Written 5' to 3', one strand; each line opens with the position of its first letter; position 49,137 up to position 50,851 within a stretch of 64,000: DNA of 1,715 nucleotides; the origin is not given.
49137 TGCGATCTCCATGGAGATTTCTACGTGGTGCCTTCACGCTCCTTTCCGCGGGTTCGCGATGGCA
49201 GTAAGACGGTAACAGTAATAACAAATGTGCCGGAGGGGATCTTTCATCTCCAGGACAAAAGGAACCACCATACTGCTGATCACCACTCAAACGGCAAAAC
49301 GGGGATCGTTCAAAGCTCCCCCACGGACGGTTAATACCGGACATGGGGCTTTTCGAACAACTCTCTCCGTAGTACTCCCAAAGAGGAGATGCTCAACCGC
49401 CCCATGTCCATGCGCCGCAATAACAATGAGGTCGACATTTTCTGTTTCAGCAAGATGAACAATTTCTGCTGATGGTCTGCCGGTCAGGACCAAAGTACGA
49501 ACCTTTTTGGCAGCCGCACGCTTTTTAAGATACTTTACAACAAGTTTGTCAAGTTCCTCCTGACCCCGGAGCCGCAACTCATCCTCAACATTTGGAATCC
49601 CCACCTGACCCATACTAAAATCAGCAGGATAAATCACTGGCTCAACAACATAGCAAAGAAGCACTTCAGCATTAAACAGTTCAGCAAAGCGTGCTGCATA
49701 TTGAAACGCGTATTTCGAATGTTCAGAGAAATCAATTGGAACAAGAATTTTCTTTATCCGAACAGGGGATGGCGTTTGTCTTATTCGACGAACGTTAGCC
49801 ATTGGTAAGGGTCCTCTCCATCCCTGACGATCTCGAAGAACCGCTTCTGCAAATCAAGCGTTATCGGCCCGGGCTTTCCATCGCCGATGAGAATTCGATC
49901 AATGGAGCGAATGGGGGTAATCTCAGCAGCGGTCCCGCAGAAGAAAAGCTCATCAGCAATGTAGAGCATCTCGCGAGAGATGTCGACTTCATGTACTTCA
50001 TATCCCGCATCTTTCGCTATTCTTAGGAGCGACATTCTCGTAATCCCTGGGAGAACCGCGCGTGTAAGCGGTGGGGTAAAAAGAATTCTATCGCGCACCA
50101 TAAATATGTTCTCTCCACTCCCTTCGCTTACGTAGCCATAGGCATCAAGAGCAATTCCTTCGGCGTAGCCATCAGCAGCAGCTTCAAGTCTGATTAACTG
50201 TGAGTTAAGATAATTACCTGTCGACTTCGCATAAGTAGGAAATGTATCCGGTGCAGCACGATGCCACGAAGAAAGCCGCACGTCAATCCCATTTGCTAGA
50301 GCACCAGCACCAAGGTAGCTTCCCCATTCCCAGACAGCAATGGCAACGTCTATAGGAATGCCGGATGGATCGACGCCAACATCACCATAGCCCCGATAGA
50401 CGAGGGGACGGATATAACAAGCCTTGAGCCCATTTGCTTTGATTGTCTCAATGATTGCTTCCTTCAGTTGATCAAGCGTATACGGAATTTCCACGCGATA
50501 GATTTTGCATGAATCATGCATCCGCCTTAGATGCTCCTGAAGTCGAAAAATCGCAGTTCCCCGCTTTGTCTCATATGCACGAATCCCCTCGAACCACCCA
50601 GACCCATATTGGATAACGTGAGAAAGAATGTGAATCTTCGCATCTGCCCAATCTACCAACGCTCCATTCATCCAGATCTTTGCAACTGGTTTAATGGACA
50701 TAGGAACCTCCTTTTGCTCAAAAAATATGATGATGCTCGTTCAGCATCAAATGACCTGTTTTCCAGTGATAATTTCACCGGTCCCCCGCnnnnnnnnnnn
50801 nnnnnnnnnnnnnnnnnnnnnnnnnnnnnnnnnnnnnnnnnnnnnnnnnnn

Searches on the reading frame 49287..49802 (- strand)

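Call 3: search_protein_families(library=pfam, proteins=[window:49287-49802:-])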
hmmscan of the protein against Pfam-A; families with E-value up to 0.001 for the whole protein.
window:49287-49802:- (171 aa): 1 family
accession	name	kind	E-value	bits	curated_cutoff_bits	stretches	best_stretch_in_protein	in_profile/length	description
PF00582.32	Usp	-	3.9e-37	128.4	24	1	16-160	2-141/141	Universal stress protein family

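Call 4: search_protein_families(library=ncbifam, proteins=[window:49287-49802:-])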
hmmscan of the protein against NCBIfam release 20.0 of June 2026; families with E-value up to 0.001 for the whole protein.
window:49287-49802:- (171 aa): 5 families
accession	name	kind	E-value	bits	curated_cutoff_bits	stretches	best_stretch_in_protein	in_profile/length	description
NF011581.0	PRK15005.1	equivalog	1.2e-15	58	166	1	17-160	3-144/144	universal stress protein UspF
NF008380.0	PRK11175.1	equivalog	1.1e-10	41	227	1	16-162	4-148/313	universal stress protein UspE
NF012000.0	PRK15456.1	equivalog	3.8e-06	27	189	1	17-160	3-142/142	universal stress protein UspG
TIGR01484.1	HAD-SF-IIB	subfamily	3.5e-05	24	41.8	1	82-133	15-66/221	HAD-IIB family hydrolase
NF007512.0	PRK10116.1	equivalog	0.0001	22.4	167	1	17-157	4-135/142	universal stress protein UspC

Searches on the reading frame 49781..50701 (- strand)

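Call 3: search_protein_families(library=pfam, proteins=[window:49781-50701:-])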
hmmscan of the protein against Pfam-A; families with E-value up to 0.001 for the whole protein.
window:49781-50701:- (306 aa): 1 family
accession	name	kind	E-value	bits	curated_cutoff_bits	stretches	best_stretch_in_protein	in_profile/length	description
PF01063.24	Aminotran_4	-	8.1e-53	180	28.5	1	35-267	1-223/223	Amino-transferase class IV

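Call 4: search_protein_families(library=ncbifam, proteins=[window:49781-50701:-])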
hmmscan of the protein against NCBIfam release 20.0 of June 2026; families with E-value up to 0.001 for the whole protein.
window:49781-50701:- (306 aa): 21 families
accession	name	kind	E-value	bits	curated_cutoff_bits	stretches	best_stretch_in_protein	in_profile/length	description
NF005146.0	PRK06606.1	equivalog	2.1e-128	427.6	279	1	6-305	6-306/307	branched-chain amino acid transaminase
TIGR01122.1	ilvE_I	equivalog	5.3e-124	413.2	245.55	1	10-305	1-298/298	branched-chain-amino-acid transaminase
NF006185.0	PRK08320.1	subfamily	1.3e-79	267.4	363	1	8-294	4-285/292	branched-chain amino acid aminotransferase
NF005726.0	PRK07544.1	equivalog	5.5e-79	265.3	396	1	8-294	12-290/295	branched-chain amino acid aminotransferase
NF009126.0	PRK12479.1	equivalog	9.1e-62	208.9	518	1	8-294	5-286/299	branched-chain-amino-acid transaminase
NF009897.0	PRK13357.1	equivalog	2.6e-43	148.2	307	1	9-305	43-357/358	branched-chain amino acid aminotransferase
TIGR01123.1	ilvE_II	equivalog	1.3e-39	136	250.05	1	10-303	1-311/313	branched-chain-amino-acid transaminase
TIGR01121.1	D_amino_aminoT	equivalog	1.1e-38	133.1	277.45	2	163-290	147-273/276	D-amino-acid transaminase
NF005209.0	PRK06680.1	subfamily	9.5e-38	129.7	320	1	9-293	5-282/286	D-amino-acid transaminase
NF009896.0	PRK13356.1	equivalog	1.4e-33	116.3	262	1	17-282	15-273/287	branched-chain amino acid aminotransferase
NF005800.0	PRK07650.1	equivalog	2e-33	115.9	308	1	9-288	3-272/290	aminodeoxychorismate lyase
TIGR03461.1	pabC_Proteo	equivalog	4.7e-27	94.8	176.85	1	20-269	7-247/262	aminodeoxychorismate lyase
NF004761.0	PRK06092.1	equivalog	6e-27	94.5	260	1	10-269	3-249/268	aminodeoxychorismate lyase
NF009066.0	PRK12400.1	equivalog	8e-21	74.7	538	1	12-292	10-282/290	D-amino-acid transaminase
NF005888.0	PRK07849.1-3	equivalog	5.6e-17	61.6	273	1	16-268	22-270/298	aminodeoxychorismate lyase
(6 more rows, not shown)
